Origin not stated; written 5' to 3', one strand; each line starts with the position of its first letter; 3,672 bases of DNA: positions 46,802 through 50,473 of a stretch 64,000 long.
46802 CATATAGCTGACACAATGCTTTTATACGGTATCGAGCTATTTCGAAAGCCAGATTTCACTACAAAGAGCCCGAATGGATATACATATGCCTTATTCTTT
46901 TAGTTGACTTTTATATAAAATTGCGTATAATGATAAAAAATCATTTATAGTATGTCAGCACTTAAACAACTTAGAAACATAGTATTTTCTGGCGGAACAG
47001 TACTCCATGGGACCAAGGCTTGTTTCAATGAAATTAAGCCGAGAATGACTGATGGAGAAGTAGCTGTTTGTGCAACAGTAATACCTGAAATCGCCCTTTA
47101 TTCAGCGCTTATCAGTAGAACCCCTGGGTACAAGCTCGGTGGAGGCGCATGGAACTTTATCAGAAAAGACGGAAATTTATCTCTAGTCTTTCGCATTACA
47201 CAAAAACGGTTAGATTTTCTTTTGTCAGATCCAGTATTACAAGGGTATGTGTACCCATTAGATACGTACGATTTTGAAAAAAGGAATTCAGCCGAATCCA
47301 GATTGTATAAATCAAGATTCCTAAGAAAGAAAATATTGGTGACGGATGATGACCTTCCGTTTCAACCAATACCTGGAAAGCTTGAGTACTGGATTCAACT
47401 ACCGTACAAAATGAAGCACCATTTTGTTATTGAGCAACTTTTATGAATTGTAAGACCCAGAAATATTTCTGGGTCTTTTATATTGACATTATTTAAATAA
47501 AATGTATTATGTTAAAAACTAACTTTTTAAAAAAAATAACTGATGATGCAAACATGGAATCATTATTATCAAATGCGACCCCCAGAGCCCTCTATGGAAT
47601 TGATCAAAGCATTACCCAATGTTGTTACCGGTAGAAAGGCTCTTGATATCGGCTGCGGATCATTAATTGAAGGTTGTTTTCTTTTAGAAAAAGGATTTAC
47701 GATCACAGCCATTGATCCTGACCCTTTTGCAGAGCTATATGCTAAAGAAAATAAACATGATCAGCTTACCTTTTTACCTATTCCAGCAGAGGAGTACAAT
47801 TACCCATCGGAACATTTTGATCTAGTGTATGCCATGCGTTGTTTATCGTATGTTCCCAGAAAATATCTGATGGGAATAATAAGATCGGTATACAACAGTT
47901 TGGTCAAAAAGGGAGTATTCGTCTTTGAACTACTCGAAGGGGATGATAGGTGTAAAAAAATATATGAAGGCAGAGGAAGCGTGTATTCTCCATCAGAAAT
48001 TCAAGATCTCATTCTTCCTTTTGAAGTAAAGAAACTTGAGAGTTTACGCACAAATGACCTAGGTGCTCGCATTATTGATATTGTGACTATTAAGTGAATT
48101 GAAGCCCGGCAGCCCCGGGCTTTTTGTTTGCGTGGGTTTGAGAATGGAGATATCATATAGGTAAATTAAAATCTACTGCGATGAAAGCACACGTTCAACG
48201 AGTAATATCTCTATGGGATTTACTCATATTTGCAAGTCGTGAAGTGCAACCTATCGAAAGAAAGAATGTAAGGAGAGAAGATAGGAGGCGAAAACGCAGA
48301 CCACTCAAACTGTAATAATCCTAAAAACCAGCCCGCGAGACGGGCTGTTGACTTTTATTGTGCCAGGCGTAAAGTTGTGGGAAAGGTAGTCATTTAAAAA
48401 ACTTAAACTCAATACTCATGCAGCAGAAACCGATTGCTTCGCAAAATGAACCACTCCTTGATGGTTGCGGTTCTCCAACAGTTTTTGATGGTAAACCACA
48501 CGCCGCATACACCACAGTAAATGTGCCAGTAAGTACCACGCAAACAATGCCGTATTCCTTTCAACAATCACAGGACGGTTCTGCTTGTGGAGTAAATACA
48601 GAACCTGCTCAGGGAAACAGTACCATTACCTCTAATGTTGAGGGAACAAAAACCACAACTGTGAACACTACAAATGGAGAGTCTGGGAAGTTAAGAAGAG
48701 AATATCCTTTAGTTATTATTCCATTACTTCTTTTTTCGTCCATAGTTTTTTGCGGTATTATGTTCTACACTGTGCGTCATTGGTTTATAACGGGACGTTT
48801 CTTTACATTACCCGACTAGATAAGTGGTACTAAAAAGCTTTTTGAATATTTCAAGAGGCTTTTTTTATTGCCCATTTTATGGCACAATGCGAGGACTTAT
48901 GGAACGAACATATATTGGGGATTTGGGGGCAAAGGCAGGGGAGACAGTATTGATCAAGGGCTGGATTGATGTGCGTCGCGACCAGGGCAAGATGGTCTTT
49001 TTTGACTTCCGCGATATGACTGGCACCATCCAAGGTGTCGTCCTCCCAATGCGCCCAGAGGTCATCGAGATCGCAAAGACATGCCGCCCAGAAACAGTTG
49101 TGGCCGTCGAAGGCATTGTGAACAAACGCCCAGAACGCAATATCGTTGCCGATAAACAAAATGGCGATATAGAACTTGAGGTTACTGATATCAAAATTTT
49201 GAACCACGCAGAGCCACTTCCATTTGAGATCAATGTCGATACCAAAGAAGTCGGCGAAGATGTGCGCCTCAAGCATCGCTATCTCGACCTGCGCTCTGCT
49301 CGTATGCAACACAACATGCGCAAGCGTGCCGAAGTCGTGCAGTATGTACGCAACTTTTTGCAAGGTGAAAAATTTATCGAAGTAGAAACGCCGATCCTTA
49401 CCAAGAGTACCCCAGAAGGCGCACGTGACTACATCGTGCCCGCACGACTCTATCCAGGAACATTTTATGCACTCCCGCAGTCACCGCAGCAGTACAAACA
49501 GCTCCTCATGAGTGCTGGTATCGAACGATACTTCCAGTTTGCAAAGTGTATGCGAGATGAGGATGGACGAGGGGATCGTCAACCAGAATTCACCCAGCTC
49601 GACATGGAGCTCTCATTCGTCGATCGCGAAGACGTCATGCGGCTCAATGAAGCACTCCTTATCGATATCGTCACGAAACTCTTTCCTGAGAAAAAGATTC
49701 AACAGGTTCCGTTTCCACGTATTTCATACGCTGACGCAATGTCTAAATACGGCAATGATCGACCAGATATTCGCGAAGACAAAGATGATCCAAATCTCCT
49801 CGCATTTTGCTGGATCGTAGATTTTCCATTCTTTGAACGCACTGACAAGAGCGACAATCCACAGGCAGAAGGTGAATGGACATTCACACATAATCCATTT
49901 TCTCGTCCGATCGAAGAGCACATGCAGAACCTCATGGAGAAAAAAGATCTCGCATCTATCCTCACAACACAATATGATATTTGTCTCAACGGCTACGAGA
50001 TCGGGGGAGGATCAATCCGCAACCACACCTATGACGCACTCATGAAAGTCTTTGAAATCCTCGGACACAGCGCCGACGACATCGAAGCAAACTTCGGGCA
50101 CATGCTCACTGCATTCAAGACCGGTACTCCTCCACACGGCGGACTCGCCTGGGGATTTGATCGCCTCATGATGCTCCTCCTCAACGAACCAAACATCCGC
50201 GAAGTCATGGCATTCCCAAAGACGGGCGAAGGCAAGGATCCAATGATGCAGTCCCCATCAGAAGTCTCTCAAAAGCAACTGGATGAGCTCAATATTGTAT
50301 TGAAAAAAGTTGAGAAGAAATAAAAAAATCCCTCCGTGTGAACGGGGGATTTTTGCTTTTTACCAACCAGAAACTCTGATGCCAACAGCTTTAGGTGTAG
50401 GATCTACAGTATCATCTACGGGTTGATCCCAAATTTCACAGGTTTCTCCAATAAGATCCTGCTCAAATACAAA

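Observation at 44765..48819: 4-kb low-GC accessory island between trpS and aspS: HExxH protein, two paralogous TehB-like methyltransferases, an MprF-C/FemAB-like protein and unknowns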

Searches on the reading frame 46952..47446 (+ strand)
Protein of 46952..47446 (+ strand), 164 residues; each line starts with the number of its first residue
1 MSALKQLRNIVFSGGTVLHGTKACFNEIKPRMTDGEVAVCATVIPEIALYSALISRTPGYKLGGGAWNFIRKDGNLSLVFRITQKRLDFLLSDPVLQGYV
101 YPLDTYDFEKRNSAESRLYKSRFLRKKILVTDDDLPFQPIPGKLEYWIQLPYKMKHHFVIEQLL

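Call 3: search_protein_families(library=pfam, proteins=[window:46952-47446:+], max_evalue=1)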
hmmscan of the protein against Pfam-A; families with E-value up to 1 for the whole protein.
window:46952-47446:+ (164 aa): 0 families

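Call 4: search_protein_families(library=ncbifam, proteins=[window:46952-47446:+], max_evalue=1)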
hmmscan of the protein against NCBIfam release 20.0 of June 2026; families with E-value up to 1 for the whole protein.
window:46952-47446:+ (164 aa): 0 families

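Call 5: search_protein_families(library=padloc, proteins=[window:46952-47446:+], max_evalue=1)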
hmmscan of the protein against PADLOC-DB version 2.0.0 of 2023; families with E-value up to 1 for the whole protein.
window:46952-47446:+ (164 aa): 1 family
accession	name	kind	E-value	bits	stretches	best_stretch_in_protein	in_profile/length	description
PDLC02868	DpdF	-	0.066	8.9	1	21-66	37-79/1078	DpdF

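Call 6: search_protein_families(library=phrogs, proteins=[window:46952-47446:+], max_evalue=1)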
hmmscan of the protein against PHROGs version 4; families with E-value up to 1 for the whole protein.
window:46952-47446:+ (164 aa): 0 families

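Call 66: find_homologous_proteins(query=window:46952-47443:+, max_evalue=0.001)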
Query window:46952-47443:+ (164 aa): 6 proteins with E <= 0.001 among 20 candidates.
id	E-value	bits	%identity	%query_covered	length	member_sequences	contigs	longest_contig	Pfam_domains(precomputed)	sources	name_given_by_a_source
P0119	8.2e-106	369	100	100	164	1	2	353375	-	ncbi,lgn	-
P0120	1.0e-84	300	82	99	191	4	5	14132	-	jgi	jgi:hypothetical protein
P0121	1.8e-80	287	77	99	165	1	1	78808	-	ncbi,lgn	-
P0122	9.9e-80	284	79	99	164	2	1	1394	-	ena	-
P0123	2.2e-52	195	60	100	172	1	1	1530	-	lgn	-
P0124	7.1e-49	184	55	96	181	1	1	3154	-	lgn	-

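Call 67: find_encoding_contigs(protein=P0120, flank=7000, max_places=3)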
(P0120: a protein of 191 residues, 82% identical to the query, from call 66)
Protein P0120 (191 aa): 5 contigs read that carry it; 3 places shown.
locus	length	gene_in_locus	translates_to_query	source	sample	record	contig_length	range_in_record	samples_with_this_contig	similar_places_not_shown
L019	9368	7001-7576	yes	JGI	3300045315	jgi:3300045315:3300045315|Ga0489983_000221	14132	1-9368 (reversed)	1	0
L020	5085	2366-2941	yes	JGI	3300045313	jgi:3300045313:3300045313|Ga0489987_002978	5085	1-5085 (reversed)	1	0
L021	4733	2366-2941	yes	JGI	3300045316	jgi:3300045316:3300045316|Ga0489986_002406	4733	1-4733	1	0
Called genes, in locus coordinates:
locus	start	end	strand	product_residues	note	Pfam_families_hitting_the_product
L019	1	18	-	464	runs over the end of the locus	PF01406:tRNA-synt_1e, PF09334:tRNA-synt_1g (weak), PF09190:DALR_2 (faint)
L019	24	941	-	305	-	PF01544:CorA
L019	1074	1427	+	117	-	PF00829:Ribosomal_L21p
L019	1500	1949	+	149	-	-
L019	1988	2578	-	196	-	PF21176:RecR_HhH, PF13662:Toprim_4 (weak)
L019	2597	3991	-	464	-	PF00772:DnaB, PF13481:AAA_25, PF03796:DnaB_C, PF06745:ATPase (weak)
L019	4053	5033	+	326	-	PF00579:tRNA-synt_1b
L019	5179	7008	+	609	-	PF00005:ABC_tran, PF02463:SMC_N (faint), PF13304:AAA_21 (faint)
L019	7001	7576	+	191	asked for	-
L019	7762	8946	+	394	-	-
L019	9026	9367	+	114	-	?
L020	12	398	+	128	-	-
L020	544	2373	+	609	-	PF00005:ABC_tran, PF02463:SMC_N (faint), PF13304:AAA_21 (faint)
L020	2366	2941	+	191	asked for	-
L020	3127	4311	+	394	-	-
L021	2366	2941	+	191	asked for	-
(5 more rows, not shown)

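Call 71: search_solved_structures(query=A4, max_evalue=10, show_alignments=2)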
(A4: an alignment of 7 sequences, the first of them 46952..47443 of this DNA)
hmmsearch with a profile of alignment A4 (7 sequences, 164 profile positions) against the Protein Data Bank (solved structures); distinct sequences matched with E-value up to 10: 0.

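Call 88: search_protein_families(library=pfam, proteins=[L019:7762-8943:+, L019:5179-7005:+], max_evalue=0.01)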
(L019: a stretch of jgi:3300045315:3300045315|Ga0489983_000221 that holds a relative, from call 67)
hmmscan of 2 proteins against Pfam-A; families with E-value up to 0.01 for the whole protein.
L019:7762-8943:+ (394 aa): 0 families

L019:5179-7005:+ (609 aa): 5 families
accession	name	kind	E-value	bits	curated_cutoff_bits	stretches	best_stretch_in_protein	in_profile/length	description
PF00005.33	ABC_tran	-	9e-27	94.8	25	1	379-531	3-137/137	ABC transporter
PF13304.12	AAA_21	-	3.6e-07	31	27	0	502-559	237-298/304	AAA domain, putative AbiEii toxin, Type IV TA system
PF02463.25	SMC_N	-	5.4e-06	26.4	40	1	414-574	107-212/220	RecF/RecN/SMC N terminal domain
PF13479.12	AAA_24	-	0.0013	19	27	1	389-465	4-59/195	AAA domain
PF01926.29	MMR_HSR1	-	0.0016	19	21.9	0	389-468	1-78/113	50S ribosome-binding GTPase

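Call 89: search_protein_families(library=ncbifam, proteins=[L019:5179-7005:+, L019:7762-8943:+], max_evalue=0.001)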
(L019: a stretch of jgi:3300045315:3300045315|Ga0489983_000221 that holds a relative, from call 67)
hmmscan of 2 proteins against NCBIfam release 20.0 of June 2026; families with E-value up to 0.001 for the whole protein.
L019:5179-7005:+ (609 aa): 188 families (the best 25 are shown)
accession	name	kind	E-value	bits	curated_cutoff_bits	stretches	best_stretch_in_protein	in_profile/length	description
TIGR02204.1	MsbA_rel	hypoth_equivalog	2.6e-75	254.2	780.4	1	157-601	139-575/576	ABC transporter, permease/ATP-binding protein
TIGR02203.1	MsbA_lipidA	equivalog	5.2e-75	253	602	1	148-602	127-570/572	lipid A export permease/ATP-binding protein MsbA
NF010178.0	PRK13657.1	equivalog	1.7e-73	248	733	1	12-601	2-570/588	glucan ABC transporter ATP-binding protein/ permease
NF045513.1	HepA_fam_ABC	equivalog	7.6e-70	236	725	1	152-601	170-609/610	heterocyst formation ABC transporter subunit HepA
NF052233.1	CphA_assoc_ABC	equivalog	7.5e-68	229.6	880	1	163-604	317-746/766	cyanophycin metabolism-associated ABC transporter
TIGR03375.1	type_I_sec_LssB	subfamily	1e-67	229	693.1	1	203-592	311-693/696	type I secretion system permease/ATPase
NF008381.0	PRK11176.1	equivalog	5.9e-67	226.3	867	1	237-602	227-580/582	lipid A ABC transporter ATP-binding protein/permease MsbA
TIGR00958.1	3a01208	subfamily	5.3e-66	223.3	874.6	1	262-597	389-710/711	antigen peptide transporter 2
TIGR01846.1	type_I_sec_HlyB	subfamily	2.4e-64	217.8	725.55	1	254-602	358-693/694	type I secretion system permease/ATPase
TIGR01192.1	chvA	subfamily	9.1e-58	196.3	585.4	1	12-598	2-567/585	glucan export ABC transporter ATP-binding protein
TIGR03796.1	NHLM_micro_ABC1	equivalog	2.5e-57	194.6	853.3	1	159-597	276-708/710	NHLP family bacteriocin export ABC transporter peptidase/permease/ATPase subunit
NF008364.0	PRK11160.1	equivalog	3.1e-57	194.5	630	1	311-598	297-572/575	heme ABC transporter ATP-binding protein/permease CydC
TIGR02857.1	CydD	equivalog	3.8e-53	181.2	435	1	321-573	287-529/529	thiol reductant ABC exporter subunit CydD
TIGR03797.1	NHLM_micro_ABC2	equivalog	1.7e-51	175.6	709.4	1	19-601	125-685/686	NHLP bacteriocin export ABC transporter permease/ATPase subunit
TIGR01193.1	bacteriocin_ABC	subfamily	2.4e-51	175.1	523.85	1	27-599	152-707/708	peptide cleavage/export ABC transporter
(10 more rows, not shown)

L019:7762-8943:+ (394 aa): 0 families

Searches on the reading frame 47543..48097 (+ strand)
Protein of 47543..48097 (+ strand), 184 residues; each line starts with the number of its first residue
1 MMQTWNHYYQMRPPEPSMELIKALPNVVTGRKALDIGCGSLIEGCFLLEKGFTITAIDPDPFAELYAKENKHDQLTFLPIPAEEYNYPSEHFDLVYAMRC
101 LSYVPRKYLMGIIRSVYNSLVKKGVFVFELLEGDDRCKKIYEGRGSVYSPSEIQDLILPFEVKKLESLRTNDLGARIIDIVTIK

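Call 3: search_protein_families(library=pfam, proteins=[window:47543-48097:+], max_evalue=1)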
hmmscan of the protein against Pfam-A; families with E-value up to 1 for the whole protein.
window:47543-48097:+ (184 aa): 10 families
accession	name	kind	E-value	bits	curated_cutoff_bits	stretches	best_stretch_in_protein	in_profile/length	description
PF08241.18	Methyltransf_11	-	2.1e-10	41.6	21.2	1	34-128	1-95/95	Methyltransferase domain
PF13649.12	Methyltransf_25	-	3.3e-09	37.8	27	1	34-124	2-97/97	Methyltransferase domain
PF08242.18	Methyltransf_12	-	6.9e-08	33.6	30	1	34-126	1-98/98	Methyltransferase domain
PF13489.12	Methyltransf_23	-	9.6e-08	32.4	27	1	22-135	15-123/164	Methyltransferase domain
PF08003.17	Methyltransf_9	-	0.001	18.6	23.8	1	28-134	114-225/315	Protein of unknown function (DUF1698)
PF03848.20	TehB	-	0.0014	18.6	20.4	1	19-114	21-118/193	Tellurite resistance protein TehB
PF13847.12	Methyltransf_31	-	0.0017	18.5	27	1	30-131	4-112/145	Methyltransferase domain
PF03141.22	Methyltransf_29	-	0.011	14.8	23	1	28-101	116-191/506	Putative S-adenosyl-L-methionine-dependent methyltransferase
PF05175.20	MTS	-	0.14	12.2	23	1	20-73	23-77/170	Methyltransferase small domain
PF06325.19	PrmA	-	0.21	11.5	22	1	27-73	159-206/296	Ribosomal protein L11 methyltransferase (PrmA)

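Call 4: search_protein_families(library=ncbifam, proteins=[window:47543-48097:+], max_evalue=1)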
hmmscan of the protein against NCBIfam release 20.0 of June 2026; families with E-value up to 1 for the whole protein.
window:47543-48097:+ (184 aa): 22 families
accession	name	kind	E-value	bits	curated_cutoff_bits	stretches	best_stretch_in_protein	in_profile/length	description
NF008405.0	PRK11207.1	equivalog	4.5e-07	29.5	218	1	14-124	16-128/198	tellurite resistance methyltransferase TehB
NF043040.1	corrin_prot_MT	hypoth_equivalog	6.3e-07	29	180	1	27-127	38-146/216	corrinoid protein-associated methyltransferase CpaM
NF008992.0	PRK12335.1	equivalog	1.7e-06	27.4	303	1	18-125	112-220/289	SAM-dependent methyltransferase TehB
TIGR01983.1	UbiG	equivalog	3e-06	26.7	102.95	1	26-129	46-152/228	bifunctional 2-polyprenyl-6-hydroxyphenol methylase/3-demethylubiquinol 3-O-methyltransferase UbiG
TIGR00452.1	TIGR00452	equivalog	3.1e-05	22.9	275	1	28-132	116-223/316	tRNA 5-methoxyuridine(34)/uridine 5-oxyacetic acid(34) synthase CmoB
NF011650.0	PRK15068.1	equivalog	3.4e-05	22.9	209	1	26-132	119-229/324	tRNA 5-methoxyuridine(34)/uridine 5-oxyacetic acid(34) synthase CmoB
NF045667.1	MTase_DVU1556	equivalog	5.1e-05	22.8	155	1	26-127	19-118/213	DVU_1556 family methyltransferase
TIGR02072.1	BioC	equivalog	9.3e-05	22.3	184.95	1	19-129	22-133/244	malonyl-ACP O-methyltransferase BioC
NF011529.0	PRK14968.1-3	equivalog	0.00035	20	162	1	12-72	18-77/198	putative methyltransferase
TIGR02021.1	BchM-ChlM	equivalog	0.00052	19.5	158.9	1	20-125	44-151/218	magnesium protoporphyrin IX methyltransferase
TIGR04290.1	meth_Rta_06860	hypoth_equivalog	0.001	18.6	300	1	18-124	38-146/226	TIGR04290 family methyltransferase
NF011528.0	PRK14968.1-2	equivalog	0.0018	17.8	171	1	15-64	24-73/205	putative methyltransferase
NF004851.0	PRK06202.1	equivalog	0.0019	17.7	243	1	52-101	89-139/237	hypothetical protein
NF001786.0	PRK00517.2-4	equivalog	0.0033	16.6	327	1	28-71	142-185/277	50S ribosomal protein L11 methyltransferase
TIGR00537.1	hemK_rel_arch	hypoth_equivalog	0.0034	17.1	87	1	13-71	4-61/179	HemK2/MTQ2 family protein methyltransferase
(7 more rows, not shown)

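Call 5: search_protein_families(library=padloc, proteins=[window:47543-48097:+], max_evalue=1)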
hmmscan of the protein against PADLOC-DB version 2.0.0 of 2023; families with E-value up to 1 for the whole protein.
window:47543-48097:+ (184 aa): 1 family
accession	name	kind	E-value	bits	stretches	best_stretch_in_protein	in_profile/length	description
PDLC04134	mad2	-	7.9e-13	46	1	9-135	272-401/492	mads_2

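Call 6: search_protein_families(library=phrogs, proteins=[window:47543-48097:+], max_evalue=1)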
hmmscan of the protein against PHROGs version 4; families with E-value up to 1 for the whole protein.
window:47543-48097:+ (184 aa): 6 families
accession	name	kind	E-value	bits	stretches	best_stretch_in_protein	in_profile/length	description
phrog_4752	-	other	1.2e-06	29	1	30-128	52-158/241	tRNA methyltransferase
phrog_22502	-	other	4.5e-06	27.6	1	28-131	70-176/276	methyltransferase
phrog_9906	-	unknown function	0.00029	21.3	1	24-101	100-179/272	-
phrog_14544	-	unknown function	0.021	14.7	1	28-135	121-233/323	-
phrog_23522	-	unknown function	0.038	14.6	1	22-112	43-137/273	-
phrog_1304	-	tail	0.17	11.8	1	129-181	14-66/373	minor tail protein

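Call 57: search_solved_structures(query=window:47543-48094:+, max_evalue=0.01)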
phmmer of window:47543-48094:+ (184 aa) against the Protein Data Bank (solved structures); distinct sequences matched with E-value up to 0.01: 9.
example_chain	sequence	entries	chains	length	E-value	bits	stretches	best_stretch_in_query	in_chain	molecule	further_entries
3e23_A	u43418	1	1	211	4.1e-08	36.3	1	10-134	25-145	uncharacterized protein RPA2492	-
9rfr_A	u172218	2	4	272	1.3e-07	34.7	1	28-146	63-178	Ubiquinone biosynthesis O-methyltransferase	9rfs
4kdr_A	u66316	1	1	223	0.00024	24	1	28-128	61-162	3-demethylubiquinone-9 3-methyltransferase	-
5dpm_A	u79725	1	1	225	0.00025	24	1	28-128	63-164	Ubiquinone biosynthesis O-methyltransferase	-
4kdc_A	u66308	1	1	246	0.0004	23.3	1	28-128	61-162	3-demethylubiquinone-9 3-methyltransferase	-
3cc8_A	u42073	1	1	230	0.0042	20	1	30-102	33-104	Putative methyltransferase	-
2avn_A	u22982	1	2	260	0.0049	19.7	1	32-108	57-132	ubiquinone/menaquinone biosynthesis methyltransferase-related protein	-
4hg2_A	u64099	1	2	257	0.0062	19.4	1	8-104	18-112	Methyltransferase type 11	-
8w5l_L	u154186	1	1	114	0.0078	19.1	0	5-77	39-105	Light chain of Ab16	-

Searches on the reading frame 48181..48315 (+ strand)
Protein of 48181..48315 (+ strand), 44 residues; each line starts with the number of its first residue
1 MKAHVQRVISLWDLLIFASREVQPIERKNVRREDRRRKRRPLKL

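Call 3: search_protein_families(library=pfam, proteins=[window:48181-48315:+], max_evalue=1)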
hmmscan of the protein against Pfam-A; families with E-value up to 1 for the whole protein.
window:48181-48315:+ (44 aa): 0 families

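Call 4: search_protein_families(library=ncbifam, proteins=[window:48181-48315:+], max_evalue=1)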
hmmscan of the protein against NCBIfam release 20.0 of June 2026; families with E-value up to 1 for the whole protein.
window:48181-48315:+ (44 aa): 0 families

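Call 5: search_protein_families(library=padloc, proteins=[window:48181-48315:+], max_evalue=1)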
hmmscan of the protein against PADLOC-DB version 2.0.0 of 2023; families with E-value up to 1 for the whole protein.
window:48181-48315:+ (44 aa): 0 families

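Call 6: search_protein_families(library=phrogs, proteins=[window:48181-48315:+], max_evalue=1)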
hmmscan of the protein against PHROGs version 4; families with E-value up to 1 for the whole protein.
window:48181-48315:+ (44 aa): 0 families

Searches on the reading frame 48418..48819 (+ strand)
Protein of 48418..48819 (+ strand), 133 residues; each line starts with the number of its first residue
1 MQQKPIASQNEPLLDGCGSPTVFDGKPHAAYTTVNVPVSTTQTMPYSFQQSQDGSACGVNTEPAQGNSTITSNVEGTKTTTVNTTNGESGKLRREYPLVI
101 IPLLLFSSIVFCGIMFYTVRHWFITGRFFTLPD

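Call 3: search_protein_families(library=pfam, proteins=[window:48418-48819:+], max_evalue=1)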
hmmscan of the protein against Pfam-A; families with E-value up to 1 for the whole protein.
window:48418-48819:+ (133 aa): 0 families

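Call 4: search_protein_families(library=ncbifam, proteins=[window:48418-48819:+], max_evalue=1)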
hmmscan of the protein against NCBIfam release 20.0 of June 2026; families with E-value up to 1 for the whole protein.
window:48418-48819:+ (133 aa): 1 family
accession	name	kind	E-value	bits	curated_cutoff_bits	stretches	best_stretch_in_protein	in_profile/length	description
TIGR04203.1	RPT_S_cricet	repeat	0.066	13.4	60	1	62-91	9-38/38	TIGR04203-type repeat-containing surface protein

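Call 5: search_protein_families(library=padloc, proteins=[window:48418-48819:+], max_evalue=1)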
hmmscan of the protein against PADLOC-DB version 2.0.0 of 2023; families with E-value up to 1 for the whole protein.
window:48418-48819:+ (133 aa): 0 families

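Call 6: search_protein_families(library=phrogs, proteins=[window:48418-48819:+], max_evalue=1)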
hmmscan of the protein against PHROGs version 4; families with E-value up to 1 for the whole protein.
window:48418-48819:+ (133 aa): 1 family
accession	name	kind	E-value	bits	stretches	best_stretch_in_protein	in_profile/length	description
phrog_7476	-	unknown function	0.18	13.1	1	83-117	31-65/85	-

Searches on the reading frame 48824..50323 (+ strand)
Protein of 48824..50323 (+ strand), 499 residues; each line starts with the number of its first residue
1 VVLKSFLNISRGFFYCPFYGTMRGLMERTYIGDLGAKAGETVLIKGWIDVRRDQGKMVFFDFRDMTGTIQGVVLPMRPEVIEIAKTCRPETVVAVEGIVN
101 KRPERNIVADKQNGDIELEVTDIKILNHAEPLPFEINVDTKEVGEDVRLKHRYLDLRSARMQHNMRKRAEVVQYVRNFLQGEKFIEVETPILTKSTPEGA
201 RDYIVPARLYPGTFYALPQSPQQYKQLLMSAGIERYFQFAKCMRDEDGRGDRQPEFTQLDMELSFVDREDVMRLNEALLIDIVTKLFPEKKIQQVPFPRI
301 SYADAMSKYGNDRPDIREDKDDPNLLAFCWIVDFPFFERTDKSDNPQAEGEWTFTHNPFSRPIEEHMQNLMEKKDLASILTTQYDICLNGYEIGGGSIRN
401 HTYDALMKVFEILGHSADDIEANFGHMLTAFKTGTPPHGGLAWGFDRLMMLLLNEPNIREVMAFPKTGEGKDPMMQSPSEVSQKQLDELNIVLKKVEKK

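Call 3: search_protein_families(library=pfam, proteins=[window:48824-50323:+], max_evalue=1)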
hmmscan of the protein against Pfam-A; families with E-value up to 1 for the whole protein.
window:48824-50323:+ (499 aa): 2 families
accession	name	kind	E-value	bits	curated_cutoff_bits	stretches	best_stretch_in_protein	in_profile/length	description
PF00152.25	tRNA-synt_2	-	1.3e-109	366.4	25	1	145-467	2-307/308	tRNA synthetases class II (D, K and N)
PF01336.31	tRNA_anti-codon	-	9.2e-17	61.2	27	1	42-126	1-75/75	OB-fold nucleic acid binding domain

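Call 4: search_protein_families(library=ncbifam, proteins=[window:48824-50323:+], max_evalue=1)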
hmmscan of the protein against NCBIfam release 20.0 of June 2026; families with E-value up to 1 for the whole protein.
window:48824-50323:+ (499 aa): 17 families
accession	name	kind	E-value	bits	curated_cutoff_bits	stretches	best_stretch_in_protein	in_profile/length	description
NF001750.0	PRK00476.1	equivalog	1.4e-182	608.1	443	2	29-319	7-296/590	aspartate--tRNA ligase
TIGR00459.1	aspS_bact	equivalog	7.5e-164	546.3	373.85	2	26-319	2-291/586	aspartate--tRNA ligase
NF009460.0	PRK12820.1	equivalog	1.8e-126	423.1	1379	2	26-319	21-324/723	bifunctional aspartyl-tRNA synthetase/aspartyl/glutamyl-tRNA amidotransferase subunit C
NF003483.0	PRK05159.1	equivalog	8.1e-70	235.9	353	1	26-466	3-431/438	aspartate--tRNA(Asn) ligase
TIGR00458.1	aspS_nondisc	equivalog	1.2e-61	209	368.4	1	36-466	9-421/428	aspartate--tRNA(Asn) ligase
NF003037.0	PRK03932.1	equivalog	3.4e-41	141.6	414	2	36-290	13-266/451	asparagine--tRNA ligase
NF001756.1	PRK00484.1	subfamily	4.6e-41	141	468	1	36-466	48-484/488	lysine--tRNA ligase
TIGR00457.1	asnS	equivalog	2.5e-39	135.4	342.6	2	36-292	13-270/455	asparagine--tRNA ligase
TIGR00499.1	lysS_bact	equivalog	2.3e-36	125.5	427.6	2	39-293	53-300/496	lysine--tRNA ligase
NF002821.0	PRK02983.1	equivalog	4.4e-29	101.1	742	2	35-283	655-896/1102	bifunctional lysylphosphatidylglycerol synthetase/lysine--tRNA ligase LysX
NF009101.0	PRK12445.1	subfamily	1.3e-26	93.2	1026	2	44-291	70-310/505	lysine--tRNA ligase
TIGR00462.1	genX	equivalog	7.2e-22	78.2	286.9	2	166-312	2-145/304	EF-P lysine aminoacylase EpmA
NF005054.0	PRK06462.1-4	equivalog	7.5e-21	74.5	309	2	152-345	12-220/318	asparagine synthetase A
NF006828.0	PRK09350.1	equivalog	3.1e-19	69.4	264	2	159-308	10-155/325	elongation factor P--(R)-beta-lysine ligase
NF005052.0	PRK06462.1-1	equivalog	7.6e-14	51.5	368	1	139-286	25-173/353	asparagine synthetase A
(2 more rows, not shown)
